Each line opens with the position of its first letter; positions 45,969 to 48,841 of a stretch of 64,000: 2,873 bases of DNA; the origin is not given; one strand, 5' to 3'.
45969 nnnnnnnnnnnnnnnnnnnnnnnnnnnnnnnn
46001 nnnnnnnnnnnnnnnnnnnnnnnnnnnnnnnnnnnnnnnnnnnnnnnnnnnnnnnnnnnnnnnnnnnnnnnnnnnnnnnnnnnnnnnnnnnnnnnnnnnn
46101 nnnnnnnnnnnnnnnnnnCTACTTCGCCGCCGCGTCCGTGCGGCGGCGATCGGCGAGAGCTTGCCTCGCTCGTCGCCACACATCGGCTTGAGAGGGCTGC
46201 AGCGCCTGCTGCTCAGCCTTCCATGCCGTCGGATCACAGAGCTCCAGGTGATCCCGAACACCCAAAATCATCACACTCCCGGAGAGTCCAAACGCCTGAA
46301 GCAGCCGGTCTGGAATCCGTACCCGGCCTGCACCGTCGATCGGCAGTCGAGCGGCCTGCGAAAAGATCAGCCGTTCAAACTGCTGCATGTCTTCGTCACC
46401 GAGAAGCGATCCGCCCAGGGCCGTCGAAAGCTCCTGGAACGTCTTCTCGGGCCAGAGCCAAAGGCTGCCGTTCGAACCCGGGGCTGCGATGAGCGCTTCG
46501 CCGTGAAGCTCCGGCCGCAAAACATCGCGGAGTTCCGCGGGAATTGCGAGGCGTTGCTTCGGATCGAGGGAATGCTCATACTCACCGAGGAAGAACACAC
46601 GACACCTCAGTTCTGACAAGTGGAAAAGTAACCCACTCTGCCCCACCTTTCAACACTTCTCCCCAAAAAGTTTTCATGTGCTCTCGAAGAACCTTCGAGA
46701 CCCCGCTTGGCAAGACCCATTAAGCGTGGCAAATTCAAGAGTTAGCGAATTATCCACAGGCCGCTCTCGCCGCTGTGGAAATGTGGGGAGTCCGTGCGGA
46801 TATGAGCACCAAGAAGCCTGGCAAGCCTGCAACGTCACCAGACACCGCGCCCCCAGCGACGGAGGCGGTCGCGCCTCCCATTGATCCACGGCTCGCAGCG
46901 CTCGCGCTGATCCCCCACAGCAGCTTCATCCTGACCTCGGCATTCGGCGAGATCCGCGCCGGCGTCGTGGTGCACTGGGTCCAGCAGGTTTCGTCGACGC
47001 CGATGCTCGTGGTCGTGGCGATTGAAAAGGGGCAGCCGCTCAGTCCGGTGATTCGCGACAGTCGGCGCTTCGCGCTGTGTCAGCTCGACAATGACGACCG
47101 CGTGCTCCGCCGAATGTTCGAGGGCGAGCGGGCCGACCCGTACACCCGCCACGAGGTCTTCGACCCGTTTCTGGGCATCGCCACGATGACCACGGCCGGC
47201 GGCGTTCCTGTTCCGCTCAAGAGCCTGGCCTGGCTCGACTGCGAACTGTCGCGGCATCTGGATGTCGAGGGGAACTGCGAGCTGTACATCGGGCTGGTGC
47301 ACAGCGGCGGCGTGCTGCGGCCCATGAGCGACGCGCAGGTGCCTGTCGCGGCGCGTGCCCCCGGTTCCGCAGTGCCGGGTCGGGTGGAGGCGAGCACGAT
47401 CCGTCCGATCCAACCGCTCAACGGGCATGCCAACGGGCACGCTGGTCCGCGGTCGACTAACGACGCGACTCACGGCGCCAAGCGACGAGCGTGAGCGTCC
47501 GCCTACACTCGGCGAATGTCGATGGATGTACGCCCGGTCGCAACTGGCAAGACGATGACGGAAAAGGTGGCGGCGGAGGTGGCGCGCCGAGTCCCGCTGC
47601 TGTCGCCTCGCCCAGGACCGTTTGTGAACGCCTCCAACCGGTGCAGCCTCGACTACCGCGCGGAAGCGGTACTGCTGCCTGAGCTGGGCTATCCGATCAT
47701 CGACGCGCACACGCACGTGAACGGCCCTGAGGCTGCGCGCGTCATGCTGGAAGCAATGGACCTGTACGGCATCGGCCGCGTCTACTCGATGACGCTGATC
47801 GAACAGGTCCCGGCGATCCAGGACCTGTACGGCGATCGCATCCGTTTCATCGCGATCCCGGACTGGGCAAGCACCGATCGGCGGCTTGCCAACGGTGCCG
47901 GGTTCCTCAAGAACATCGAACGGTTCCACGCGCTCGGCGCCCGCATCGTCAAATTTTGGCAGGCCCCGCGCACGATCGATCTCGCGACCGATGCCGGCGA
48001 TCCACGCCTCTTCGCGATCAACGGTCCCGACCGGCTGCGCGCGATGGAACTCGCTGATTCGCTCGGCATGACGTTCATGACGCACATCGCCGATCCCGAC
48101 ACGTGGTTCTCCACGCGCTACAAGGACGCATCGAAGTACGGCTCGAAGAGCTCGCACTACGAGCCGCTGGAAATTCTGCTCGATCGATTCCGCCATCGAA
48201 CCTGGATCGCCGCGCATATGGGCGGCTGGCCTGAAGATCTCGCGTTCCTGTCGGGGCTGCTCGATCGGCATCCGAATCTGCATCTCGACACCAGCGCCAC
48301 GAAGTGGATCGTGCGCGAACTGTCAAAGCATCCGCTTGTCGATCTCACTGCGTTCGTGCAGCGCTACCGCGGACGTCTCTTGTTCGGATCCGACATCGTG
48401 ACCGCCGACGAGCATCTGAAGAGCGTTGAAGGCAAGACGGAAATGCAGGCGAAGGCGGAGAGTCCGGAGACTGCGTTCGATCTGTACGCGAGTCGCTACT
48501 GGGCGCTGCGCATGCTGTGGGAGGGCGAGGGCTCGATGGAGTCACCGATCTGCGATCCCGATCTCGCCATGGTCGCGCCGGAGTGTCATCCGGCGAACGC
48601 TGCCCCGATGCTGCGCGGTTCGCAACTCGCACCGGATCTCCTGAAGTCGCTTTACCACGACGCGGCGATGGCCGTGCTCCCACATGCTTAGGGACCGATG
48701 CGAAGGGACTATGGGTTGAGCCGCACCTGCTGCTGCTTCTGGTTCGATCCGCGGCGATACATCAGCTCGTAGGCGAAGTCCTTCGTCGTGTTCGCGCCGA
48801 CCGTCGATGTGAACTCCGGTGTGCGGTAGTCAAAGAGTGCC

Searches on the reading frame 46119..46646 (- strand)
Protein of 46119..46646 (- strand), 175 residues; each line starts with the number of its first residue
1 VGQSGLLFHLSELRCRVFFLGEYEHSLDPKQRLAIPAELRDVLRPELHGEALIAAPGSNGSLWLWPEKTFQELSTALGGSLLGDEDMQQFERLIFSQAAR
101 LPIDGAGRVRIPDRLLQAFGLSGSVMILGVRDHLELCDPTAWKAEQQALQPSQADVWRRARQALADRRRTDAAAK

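Call 4: search_protein_families(library=pfam, proteins=[window:46119-46646:-], max_evalue=0.01)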
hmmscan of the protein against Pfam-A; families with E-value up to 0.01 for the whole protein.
window:46119-46646:- (175 aa): 1 family
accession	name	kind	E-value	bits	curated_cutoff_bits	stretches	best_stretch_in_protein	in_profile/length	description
PF02381.23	MraZ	-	3.8e-20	72.1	23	2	94-149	1-56/72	MraZ protein, putative antitoxin-like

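Call 11: find_homologous_proteins(query=window:46119-46646:-)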
Query window:46119-46646:- (175 aa): 332 proteins with E <= 0.001 among 849 candidates; the best 120 are listed.
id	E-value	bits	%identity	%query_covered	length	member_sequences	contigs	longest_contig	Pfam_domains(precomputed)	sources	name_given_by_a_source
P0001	3.0e-98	344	99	91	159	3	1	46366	PF02381.24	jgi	-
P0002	9.5e-94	330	83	99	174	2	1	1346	PF02381.24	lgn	-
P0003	1.6e-91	323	92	90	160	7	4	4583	PF02381.24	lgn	-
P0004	1.5e-88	313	89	91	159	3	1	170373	PF02381.24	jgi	jgi:MraZ protein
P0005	2.5e-88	312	87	90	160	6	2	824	PF02381.24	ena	-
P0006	1.6e-86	306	85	90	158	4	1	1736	PF02381.24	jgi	-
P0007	2.7e-85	302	85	90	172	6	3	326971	PF02381.24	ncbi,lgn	-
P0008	1.9e-84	300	85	89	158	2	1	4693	PF02381.24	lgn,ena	-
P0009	2.8e-82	292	82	89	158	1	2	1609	PF02381.24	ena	-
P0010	3.1e-82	292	82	89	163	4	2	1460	PF02381.24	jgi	-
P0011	6.9e-82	291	82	88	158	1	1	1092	PF02381.24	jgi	jgi:MraZ protein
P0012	1.8e-79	283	79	90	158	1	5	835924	PF02381.24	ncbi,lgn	ncbi:MAG: hypothetical protein U0572_15550 [Phycisphaerales bacterium]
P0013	5.3e-74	266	73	87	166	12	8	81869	PF02381.24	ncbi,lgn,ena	-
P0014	6.5e-74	265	74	90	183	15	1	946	PF02381.24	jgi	-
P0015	1.0e-73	265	76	85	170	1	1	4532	PF02381.24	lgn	-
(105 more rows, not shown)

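Call 12: find_encoding_contigs(protein=P0004, flank=4000, max_places=2)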
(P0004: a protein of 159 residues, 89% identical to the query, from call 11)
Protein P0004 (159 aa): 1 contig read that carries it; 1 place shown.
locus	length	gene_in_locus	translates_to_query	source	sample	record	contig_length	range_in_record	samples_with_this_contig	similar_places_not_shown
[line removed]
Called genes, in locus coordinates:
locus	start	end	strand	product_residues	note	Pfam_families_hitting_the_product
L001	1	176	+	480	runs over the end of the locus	PF13598:DUF4139 (faint)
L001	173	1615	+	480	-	-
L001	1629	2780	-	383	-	-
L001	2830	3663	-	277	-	-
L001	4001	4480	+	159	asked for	PF02381:MraZ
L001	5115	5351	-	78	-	PF02599:CsrA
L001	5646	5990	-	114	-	PF01106:NifU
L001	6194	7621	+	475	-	-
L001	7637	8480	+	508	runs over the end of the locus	PF01435:Peptidase_M48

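Call 13: find_encoding_contigs(protein=P0007, flank=4000, max_places=2)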
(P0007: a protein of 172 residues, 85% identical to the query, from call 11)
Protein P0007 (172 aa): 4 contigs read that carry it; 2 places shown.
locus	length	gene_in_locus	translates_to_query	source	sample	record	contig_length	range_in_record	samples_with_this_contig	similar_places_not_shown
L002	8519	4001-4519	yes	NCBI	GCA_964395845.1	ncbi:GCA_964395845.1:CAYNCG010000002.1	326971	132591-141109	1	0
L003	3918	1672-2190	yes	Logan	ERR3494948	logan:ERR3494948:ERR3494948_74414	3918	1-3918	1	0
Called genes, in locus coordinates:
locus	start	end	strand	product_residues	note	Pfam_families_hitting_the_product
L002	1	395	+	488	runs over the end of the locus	PF13598:DUF4139 (weak)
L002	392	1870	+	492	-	PF13598:DUF4139 (weak)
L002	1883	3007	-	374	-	PF04909:Amidohydro_2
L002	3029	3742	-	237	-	PF01613:Flavin_Reduct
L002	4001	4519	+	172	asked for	PF02381:MraZ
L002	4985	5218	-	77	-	PF02599:CsrA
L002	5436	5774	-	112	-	PF01106:NifU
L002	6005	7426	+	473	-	-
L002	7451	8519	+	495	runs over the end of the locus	PF01435:Peptidase_M48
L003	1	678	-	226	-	?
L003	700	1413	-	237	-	PF01613:Flavin_Reduct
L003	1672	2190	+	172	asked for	PF02381:MraZ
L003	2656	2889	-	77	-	PF02599:CsrA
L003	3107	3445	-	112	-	PF01106:NifU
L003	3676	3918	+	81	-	?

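Call 14: find_encoding_contigs(protein=P0012, flank=4000, max_places=2)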
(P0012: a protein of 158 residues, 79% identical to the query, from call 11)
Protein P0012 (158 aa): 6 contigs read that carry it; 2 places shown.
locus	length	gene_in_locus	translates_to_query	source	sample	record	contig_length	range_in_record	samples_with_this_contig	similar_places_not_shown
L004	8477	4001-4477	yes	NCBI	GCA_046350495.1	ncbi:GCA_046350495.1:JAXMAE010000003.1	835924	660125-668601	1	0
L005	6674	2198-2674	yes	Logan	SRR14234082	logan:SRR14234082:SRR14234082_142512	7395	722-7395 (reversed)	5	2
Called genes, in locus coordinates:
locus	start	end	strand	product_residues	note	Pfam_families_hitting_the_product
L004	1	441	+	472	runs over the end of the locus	PF13598:DUF4139 (faint)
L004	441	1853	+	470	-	PF13598:DUF4139 (weak)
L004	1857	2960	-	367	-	-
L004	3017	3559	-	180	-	PF01613:Flavin_Reduct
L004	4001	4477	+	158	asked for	PF02381:MraZ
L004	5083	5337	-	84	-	PF02599:CsrA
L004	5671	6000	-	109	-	PF01106:NifU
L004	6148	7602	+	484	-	-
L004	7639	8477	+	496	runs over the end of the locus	PF01435:Peptidase_M48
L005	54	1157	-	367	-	-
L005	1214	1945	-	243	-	PF01613:Flavin_Reduct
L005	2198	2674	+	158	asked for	PF02381:MraZ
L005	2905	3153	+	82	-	-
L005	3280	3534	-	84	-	PF02599:CsrA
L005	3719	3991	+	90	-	-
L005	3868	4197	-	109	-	PF01106:NifU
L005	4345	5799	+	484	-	-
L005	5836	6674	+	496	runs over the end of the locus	PF01435:Peptidase_M48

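Call 18: find_related_loci(query=A2, collection=genome_contigs, flank=2500)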
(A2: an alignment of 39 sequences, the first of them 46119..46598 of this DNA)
Query A2 (159 aa) in genome_contigs; peptide patterns used: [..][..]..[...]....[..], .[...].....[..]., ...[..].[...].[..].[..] (x = any residue, [..] = any of these).
599 stretches matched a pattern (row limit reached: there are more); 332 encode a relative of the query (tblastn E <= 1e-3); the best 80 are kept; 80 distinct loci.
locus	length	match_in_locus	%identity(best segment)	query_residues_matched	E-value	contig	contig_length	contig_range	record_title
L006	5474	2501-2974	88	1-158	3e-92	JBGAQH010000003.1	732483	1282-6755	MAG: Phycisphaerales bacterium isolate MAG_AAO_H10.34 AAOH10-34_opera_contig_22, whole genome shotgun sequence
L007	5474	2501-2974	86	1-158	6e-92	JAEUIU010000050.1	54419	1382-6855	MAG: Phycisphaerae bacterium isolate new MAG-51 k141_374009, whole genome shotgun sequence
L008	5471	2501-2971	85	1-157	3e-90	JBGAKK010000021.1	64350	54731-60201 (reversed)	MAG: Phycisphaerales bacterium isolate MAG_AAO_H10.57 AAOH10-57_opera_contig_2015, whole genome shotgun sequence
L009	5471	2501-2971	79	1-157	2e-83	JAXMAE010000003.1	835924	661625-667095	MAG: Phycisphaerales bacterium isolate STL-PLA2 C1.284.fa-3, whole genome shotgun sequence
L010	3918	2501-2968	82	1-156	3e-79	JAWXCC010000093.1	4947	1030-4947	MAG: Phycisphaerae bacterium isolate MP9P1.153 k99_686580, whole genome shotgun sequence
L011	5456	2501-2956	77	1-152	5e-79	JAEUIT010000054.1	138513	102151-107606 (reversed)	MAG: Phycisphaerae bacterium isolate new MAG-50 k141_3585448, whole genome shotgun sequence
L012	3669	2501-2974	73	1-158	4e-77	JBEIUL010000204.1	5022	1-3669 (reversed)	MAG: Phycisphaeraceae bacterium isolate Sample-110-S81-bin-61 Sample_110_S81-bin_61-k141_1993767, whole genome shotgun s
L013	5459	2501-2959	73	1-153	9e-77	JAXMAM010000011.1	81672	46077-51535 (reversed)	MAG: Phycisphaerales bacterium isolate STL-PLA10 C1.119.fa-11, whole genome shotgun sequence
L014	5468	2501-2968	72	1-156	6e-75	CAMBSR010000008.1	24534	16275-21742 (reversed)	MAG: Phycisphaera mikurensis NBRC 102666 isolate AE-24oct19-296 genome assembly, contig: AE-24oct19-C2831, whole genome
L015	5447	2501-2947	75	1-149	7e-75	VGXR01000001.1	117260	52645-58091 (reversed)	MAG: Planctomycetota bacterium isolate M_surface_10_m2_213 M_surface_10_m2_213_Ga0194123_10000216, whole genome shotgun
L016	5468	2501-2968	72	1-156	6e-75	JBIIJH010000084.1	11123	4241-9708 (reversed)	MAG: Phycisphaerales bacterium isolate ME2001-09-26pf_3300043571_group1_bin41 Rohwer_bin1583_scaffold_1428_c1, whole gen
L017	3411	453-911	73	1-153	1e-74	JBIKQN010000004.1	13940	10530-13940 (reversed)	MAG: Phycisphaerales bacterium isolate ME2015-05-24_3300044546_group6_bin62 Rohwer_bin1597_scaffold_1853_c1, whole genom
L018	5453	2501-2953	72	1-151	3e-74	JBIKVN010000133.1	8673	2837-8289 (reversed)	MAG: Phycisphaerales bacterium isolate ME2015-08-22_3300042470_group6_bin256 Rohwer_bin1605_scaffold_10284_c1, whole gen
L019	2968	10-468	73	1-153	5e-74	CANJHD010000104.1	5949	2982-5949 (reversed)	MAG: Planctomycetaceae bacterium isolate RH-20apr16-197 genome assembly, contig: RH-20APR16-C36155, whole genome shotgun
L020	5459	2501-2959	72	1-153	2e-73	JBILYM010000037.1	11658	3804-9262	MAG: Phycisphaerales bacterium isolate ME2019-02-15D0_3300044639_group8_bin138 Rohwer_bin1602_scaffold_2492_c1, whole ge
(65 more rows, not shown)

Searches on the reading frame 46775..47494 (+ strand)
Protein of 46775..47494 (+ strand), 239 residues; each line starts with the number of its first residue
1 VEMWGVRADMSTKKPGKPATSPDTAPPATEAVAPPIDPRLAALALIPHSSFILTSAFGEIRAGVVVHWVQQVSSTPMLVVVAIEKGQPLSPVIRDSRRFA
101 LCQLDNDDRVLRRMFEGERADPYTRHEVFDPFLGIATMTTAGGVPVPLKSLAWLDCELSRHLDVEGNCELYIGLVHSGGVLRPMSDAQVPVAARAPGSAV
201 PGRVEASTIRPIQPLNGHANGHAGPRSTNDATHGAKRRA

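Call 4: search_protein_families(library=pfam, proteins=[window:46775-47494:+], max_evalue=0.01)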
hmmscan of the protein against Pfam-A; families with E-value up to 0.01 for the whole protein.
window:46775-47494:+ (239 aa): 1 family
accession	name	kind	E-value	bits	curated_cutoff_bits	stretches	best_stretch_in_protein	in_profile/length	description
PF01613.24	Flavin_Reduct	-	1.1e-16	61.8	27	1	46-180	4-133/153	Flavin reductase like domain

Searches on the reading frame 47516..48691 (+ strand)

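Call 4: search_protein_families(library=pfam, proteins=[window:47516-48691:+], max_evalue=0.01)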
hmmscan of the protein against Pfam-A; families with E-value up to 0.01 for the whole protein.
window:47516-48691:+ (391 aa): 1 family
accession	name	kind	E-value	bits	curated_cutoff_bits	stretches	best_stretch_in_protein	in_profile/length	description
PF04909.20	Amidohydro_2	-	8.9e-08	32.7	26.4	1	137-388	102-287/289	Amidohydrolase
